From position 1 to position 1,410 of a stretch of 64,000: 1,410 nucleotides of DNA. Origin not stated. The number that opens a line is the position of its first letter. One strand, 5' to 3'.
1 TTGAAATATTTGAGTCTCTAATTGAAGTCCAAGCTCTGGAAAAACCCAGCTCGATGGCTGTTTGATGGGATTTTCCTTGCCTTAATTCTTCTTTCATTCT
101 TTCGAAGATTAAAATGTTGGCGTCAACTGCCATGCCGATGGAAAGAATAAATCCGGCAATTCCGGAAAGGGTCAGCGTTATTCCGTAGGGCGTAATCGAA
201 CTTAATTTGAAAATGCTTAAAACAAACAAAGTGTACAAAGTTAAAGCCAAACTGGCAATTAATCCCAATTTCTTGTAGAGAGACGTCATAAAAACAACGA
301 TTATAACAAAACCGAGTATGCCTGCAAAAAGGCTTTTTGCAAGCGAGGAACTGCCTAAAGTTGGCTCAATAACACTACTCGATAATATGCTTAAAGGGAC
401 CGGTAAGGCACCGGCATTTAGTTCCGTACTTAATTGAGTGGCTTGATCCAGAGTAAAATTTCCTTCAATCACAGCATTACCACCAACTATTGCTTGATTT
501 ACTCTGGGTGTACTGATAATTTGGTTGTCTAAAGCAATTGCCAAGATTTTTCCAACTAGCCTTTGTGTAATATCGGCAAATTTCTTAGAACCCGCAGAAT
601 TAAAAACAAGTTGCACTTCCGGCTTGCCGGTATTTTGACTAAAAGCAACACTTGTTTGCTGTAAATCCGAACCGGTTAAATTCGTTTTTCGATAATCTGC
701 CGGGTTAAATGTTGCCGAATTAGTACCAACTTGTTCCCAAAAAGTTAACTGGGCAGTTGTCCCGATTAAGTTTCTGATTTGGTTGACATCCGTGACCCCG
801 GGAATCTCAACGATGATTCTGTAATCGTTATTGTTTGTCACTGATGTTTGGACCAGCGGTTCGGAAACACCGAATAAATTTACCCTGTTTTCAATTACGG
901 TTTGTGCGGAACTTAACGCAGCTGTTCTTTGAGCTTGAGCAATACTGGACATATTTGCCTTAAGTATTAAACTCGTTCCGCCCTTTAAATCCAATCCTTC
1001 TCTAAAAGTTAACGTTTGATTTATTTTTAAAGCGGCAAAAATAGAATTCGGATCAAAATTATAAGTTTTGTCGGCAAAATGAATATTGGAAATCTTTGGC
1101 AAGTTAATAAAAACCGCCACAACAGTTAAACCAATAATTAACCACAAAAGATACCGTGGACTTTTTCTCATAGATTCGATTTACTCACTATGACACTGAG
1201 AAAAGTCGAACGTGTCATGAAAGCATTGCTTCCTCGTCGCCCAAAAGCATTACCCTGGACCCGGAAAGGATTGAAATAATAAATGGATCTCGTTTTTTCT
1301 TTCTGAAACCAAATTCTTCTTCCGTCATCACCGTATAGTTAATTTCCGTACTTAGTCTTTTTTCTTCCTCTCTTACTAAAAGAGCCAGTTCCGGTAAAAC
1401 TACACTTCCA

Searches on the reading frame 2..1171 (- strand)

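Call 21: search_protein_families(library=pfam, proteins=[window:2-1171:-])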
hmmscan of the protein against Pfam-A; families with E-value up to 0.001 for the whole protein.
window:2-1171:- (390 aa): 4 families
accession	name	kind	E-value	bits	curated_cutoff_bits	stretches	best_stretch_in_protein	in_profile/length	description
PF22599.2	SecDF_P1_head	-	3e-30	104.9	27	1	161-258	17-114/114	SecDF, P1 head subdomain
PF21760.3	SecD_1st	-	6.1e-19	67.7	27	1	88-146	3-57/60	Protein translocase subunit SecDF, P1 domain, N-terminal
PF02355.23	SecD_SecF_C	-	5.6e-08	32.8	20.5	1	261-370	14-119/189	Protein export membrane protein SecD/SecF, C-terminal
PF03176.21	MMPL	-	2.2e-06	27.3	20.5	1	285-384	154-251/333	MMPL family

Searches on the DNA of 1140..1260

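Call 66: search_rna_families(source=window, start=1140, end=1260, threshold=evalue, max_evalue=10)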
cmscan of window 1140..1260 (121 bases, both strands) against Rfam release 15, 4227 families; matches with E-value up to 10: 2.
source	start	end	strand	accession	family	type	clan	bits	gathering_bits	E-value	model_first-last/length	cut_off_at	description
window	1149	1217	+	RF03251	mir-4446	Gene; miRNA;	-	12.4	79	5.5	1-82/82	no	mir-4446 microRNA precursor family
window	1152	1216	-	RF03640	mir-3747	Gene; miRNA;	-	11.7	63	9.6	1-67/67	no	mir-3747 microRNA precursor family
